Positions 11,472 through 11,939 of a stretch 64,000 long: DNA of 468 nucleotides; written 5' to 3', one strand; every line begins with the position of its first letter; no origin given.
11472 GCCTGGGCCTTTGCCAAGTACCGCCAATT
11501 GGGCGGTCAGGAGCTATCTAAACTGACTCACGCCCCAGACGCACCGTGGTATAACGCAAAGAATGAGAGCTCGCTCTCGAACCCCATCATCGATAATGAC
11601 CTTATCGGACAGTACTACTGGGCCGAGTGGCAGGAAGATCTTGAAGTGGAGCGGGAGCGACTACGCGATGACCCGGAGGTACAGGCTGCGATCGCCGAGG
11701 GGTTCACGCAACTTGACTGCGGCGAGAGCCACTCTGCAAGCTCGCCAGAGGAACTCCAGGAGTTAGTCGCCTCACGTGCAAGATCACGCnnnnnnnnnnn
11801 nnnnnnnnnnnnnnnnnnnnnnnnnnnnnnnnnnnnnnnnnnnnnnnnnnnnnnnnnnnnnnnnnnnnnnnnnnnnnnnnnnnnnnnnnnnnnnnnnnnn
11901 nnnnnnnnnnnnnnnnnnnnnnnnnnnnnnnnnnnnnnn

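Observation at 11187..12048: Panacea (DUF4065) antitoxin-like gene overlapping a small RelE/ParE-like ORF: putative PanA-type TA pair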

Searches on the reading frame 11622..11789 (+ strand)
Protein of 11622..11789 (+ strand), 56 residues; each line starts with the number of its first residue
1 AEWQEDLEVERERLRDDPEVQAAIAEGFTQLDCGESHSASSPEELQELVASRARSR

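Call 60: search_solved_structures(query=A5, max_evalue=10, show_alignments=5)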
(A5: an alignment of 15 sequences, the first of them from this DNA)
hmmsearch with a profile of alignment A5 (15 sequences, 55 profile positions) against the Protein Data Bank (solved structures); distinct sequences matched with E-value up to 10: 3.
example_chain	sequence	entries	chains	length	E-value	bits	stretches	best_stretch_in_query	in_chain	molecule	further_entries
3tk8_A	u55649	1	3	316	0.001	21.8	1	6-34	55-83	2,3,4,5-tetrahydropyridine-2,6-dicarboxylate N-succinyltransferase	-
3clo_A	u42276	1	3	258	0.43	13.5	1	28-51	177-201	Transcriptional regulator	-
4abx_A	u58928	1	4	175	0.65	12.9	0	1-30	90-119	DNA REPAIR PROTEIN RECN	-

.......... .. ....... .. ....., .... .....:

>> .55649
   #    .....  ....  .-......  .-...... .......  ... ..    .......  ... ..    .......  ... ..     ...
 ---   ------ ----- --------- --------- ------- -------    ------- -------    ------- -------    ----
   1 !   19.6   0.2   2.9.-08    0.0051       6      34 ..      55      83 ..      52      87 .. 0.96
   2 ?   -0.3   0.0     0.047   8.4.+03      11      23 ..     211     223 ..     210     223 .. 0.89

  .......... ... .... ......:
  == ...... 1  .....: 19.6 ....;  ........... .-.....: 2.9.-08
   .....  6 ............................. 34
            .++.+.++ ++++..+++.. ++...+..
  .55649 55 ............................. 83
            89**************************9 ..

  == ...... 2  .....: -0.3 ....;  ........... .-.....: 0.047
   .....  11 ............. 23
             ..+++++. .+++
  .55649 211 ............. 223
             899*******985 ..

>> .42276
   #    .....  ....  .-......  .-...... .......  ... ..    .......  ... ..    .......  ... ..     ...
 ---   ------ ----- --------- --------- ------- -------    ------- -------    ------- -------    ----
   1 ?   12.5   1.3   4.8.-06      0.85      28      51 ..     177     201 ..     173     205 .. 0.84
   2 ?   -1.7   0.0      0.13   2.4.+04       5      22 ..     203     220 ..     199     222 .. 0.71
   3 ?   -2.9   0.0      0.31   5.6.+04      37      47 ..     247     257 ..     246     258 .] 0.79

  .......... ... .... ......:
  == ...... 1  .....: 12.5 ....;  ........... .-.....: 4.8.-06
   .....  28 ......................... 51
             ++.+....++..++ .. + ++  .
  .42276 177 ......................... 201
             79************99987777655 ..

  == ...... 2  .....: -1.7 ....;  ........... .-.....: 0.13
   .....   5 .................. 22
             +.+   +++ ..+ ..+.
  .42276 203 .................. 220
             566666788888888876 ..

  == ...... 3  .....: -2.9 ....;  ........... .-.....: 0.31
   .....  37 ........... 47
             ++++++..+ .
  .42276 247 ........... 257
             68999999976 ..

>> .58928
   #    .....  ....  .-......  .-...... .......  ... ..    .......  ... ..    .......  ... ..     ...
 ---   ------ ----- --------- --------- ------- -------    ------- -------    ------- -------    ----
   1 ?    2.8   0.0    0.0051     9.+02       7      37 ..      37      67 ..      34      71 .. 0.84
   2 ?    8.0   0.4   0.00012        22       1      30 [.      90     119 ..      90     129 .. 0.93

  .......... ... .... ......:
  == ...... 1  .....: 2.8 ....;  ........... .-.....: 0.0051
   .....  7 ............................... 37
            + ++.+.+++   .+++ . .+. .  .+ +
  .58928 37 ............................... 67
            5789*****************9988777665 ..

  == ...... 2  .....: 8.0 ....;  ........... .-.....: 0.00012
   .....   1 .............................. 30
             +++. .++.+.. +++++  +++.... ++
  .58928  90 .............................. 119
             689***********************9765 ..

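Call 61: search_protein_families(library=pfam, alignment_id=A5, max_evalue=10)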
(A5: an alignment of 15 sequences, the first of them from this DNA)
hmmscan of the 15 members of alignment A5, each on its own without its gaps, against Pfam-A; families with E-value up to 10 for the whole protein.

A. member 1, seq(56 aa): 1 family
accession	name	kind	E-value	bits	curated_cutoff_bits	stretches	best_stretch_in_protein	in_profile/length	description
PF02311.25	AraC_binding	-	0.17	12.1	21.1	1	8-49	89-131/135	AraC-like ligand binding domain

B. families by the number of members that match (of 15 scanned): 10 families
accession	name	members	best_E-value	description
PF14805.11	THDPS_N_2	2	0.009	Tetrahydrodipicolinate N-succinyltransferase N-terminal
PF06470.18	SMC_hinge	1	0.038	SMC proteins Flexible Hinge Domain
PF07500.19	TFIIS_M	1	0.048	Transcription factor S-II (TFIIS), central domain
PF20974.2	tRNA-synt_1c_C2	1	0.053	tRNA synthetases class I (E and Q), anti-codon binding domain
PF20663.3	COG4_N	1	0.06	Conserved oligomeric Golgi complex subunit 4, N-terminal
PF10884.14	DUF2683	1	0.092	Protein of unknown function (DUF2683)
PF10077.14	DUF2314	1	0.1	Uncharacterized protein conserved in bacteria (DUF2314)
PF03500.18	Cellsynth_D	1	0.11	Cellulose synthase subunit D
PF02783.20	MCR_beta_N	1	0.11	Methyl-coenzyme M reductase beta subunit, N-terminal domain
PF02311.25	AraC_binding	1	0.17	AraC-like ligand binding domain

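Call 62: search_protein_families(library=ncbifam, alignment_id=A5, max_evalue=10)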
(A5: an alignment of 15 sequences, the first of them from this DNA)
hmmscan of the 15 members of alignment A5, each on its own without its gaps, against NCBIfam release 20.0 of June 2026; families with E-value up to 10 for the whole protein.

A. member 1, seq(56 aa): 0 families

B. families by the number of members that match (of 15 scanned): 5 families
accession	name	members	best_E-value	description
NF050811.1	RelB_ParD_antitoxin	2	0.087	type II toxin-antitoxin system RelB/ParD family antitoxin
NF005512.0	PRK07121.1-5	1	0.059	FAD-binding protein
NF003381.0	PRK04460.1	1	0.06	nickel-responsive transcriptional regulator NikR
NF040489.1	variant_MftA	1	0.11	variant-type mycofactocin precursor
NF006291.0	PRK08474.1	1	0.17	F0F1 ATP synthase subunit delta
